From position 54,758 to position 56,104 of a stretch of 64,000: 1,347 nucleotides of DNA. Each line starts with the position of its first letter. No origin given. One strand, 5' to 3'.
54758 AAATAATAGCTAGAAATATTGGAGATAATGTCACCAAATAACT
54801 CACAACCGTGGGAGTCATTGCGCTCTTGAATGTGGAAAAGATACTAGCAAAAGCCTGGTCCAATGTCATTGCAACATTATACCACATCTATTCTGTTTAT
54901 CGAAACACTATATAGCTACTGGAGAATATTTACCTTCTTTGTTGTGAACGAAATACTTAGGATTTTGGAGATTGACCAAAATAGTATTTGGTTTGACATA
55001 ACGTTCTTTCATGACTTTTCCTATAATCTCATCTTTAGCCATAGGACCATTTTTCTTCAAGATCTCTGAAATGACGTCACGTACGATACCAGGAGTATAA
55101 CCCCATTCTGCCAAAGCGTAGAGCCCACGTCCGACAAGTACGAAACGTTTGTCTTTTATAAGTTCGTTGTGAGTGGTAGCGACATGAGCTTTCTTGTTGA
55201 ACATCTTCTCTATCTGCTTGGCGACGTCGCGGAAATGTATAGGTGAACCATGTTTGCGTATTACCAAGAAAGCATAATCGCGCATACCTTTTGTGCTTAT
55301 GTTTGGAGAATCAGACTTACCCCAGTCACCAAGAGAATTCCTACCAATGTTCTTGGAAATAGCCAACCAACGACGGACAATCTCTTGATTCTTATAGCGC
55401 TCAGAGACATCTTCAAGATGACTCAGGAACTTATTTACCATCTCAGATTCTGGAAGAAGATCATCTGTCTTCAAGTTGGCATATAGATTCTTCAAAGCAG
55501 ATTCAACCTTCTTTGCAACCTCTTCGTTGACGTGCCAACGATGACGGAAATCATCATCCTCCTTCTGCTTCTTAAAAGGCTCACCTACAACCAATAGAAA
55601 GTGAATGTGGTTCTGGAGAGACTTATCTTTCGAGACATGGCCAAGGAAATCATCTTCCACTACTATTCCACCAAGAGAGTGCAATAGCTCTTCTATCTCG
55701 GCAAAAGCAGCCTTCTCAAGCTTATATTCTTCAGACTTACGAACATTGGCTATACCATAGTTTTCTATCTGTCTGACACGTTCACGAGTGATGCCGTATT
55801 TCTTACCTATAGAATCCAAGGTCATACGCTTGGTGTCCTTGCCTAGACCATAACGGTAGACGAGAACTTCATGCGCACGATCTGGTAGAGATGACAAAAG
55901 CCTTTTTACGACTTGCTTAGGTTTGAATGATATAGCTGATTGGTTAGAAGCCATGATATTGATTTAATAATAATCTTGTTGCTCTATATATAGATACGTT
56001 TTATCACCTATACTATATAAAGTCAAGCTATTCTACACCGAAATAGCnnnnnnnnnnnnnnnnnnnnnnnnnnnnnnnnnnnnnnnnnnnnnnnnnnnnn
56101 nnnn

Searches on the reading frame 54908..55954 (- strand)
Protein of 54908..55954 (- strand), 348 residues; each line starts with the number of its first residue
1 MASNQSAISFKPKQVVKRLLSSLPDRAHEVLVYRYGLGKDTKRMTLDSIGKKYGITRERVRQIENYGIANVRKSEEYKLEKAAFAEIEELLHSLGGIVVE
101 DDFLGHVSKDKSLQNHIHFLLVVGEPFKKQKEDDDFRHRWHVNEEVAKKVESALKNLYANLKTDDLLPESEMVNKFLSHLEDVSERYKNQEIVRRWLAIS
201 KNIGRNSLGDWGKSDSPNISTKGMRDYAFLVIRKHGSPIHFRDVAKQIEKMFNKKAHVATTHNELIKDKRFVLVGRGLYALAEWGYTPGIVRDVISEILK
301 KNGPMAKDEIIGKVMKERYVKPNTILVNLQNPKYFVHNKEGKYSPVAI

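Call 19: search_protein_families(library=pfam, max_evalue=0.001, proteins=[window:54908-55954:-])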
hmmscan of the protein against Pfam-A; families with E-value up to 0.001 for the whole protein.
window:54908-55954:- (348 aa): 2 families
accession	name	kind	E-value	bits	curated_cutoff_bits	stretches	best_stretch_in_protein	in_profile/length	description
PF04545.22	Sigma70_r4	-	3.1e-14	52.6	24.1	1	19-73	1-50/50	Sigma-70, region 4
PF05066.19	HARE-HTH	-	7.2e-08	33.1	25.9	1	224-284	3-71/71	HB1, ASXL, restriction endonuclease HTH domain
